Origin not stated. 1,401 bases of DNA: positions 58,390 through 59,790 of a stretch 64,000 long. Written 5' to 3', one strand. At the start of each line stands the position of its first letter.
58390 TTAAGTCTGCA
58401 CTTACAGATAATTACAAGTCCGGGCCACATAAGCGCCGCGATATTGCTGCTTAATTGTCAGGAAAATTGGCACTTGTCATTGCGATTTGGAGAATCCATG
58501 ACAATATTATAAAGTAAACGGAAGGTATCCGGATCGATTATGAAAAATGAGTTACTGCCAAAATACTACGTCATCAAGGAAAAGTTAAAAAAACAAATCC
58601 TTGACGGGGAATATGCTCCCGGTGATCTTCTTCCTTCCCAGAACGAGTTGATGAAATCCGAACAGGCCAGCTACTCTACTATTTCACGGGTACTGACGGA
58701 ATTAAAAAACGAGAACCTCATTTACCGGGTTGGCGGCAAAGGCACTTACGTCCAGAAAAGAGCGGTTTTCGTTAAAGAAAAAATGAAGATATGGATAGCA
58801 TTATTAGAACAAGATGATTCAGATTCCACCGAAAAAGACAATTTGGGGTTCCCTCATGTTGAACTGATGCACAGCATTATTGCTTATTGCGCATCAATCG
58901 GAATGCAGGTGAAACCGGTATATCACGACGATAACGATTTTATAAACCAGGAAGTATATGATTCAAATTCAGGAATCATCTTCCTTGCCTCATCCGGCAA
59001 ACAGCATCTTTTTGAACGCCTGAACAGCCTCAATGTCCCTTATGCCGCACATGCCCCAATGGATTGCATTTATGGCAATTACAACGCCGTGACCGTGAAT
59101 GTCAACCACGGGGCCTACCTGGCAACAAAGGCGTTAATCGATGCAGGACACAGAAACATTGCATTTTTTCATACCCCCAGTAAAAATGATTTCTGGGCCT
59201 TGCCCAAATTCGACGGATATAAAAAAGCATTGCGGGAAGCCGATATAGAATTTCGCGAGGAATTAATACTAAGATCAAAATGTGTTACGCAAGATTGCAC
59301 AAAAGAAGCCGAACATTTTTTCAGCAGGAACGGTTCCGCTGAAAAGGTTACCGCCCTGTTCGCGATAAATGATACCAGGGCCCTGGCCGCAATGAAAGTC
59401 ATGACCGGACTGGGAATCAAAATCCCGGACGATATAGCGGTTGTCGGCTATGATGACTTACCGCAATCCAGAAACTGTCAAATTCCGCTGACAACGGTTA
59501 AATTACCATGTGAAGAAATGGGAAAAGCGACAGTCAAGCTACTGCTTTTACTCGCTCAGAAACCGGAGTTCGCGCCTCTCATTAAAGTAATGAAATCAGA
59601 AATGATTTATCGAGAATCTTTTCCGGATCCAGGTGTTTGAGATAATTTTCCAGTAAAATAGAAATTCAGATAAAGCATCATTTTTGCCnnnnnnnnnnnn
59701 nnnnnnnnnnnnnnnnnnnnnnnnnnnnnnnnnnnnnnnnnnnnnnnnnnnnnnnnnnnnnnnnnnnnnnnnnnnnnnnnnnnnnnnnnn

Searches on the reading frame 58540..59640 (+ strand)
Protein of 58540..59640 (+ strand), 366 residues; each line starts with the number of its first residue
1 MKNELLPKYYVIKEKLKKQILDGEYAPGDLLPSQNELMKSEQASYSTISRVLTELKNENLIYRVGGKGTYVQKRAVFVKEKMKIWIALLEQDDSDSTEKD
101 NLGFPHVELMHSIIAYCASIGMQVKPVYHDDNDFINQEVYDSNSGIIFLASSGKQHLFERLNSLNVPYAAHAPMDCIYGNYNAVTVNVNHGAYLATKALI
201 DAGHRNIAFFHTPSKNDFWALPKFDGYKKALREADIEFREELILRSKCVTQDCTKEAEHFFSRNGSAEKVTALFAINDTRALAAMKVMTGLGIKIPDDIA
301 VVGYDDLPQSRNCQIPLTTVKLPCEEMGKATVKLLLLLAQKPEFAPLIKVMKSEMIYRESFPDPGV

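Call 13: search_protein_families(library=pfam, proteins=[window:58540-59640:+], max_evalue=0.001)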
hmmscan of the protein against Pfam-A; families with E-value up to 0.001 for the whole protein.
window:58540-59640:+ (366 aa): 3 families
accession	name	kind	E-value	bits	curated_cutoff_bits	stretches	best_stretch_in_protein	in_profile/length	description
PF13377.12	Peripla_BP_3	-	1.5e-26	93.9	26.5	1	197-361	2-167/167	Periplasmic binding protein-like domain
PF00392.27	GntR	-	1.5e-14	53.9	27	1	10-71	3-64/64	Bacterial regulatory proteins, gntR family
PF00532.27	Peripla_BP_1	-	1.3e-12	48.2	22.2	1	187-335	103-257/281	Periplasmic binding proteins and sugar binding domain of LacI family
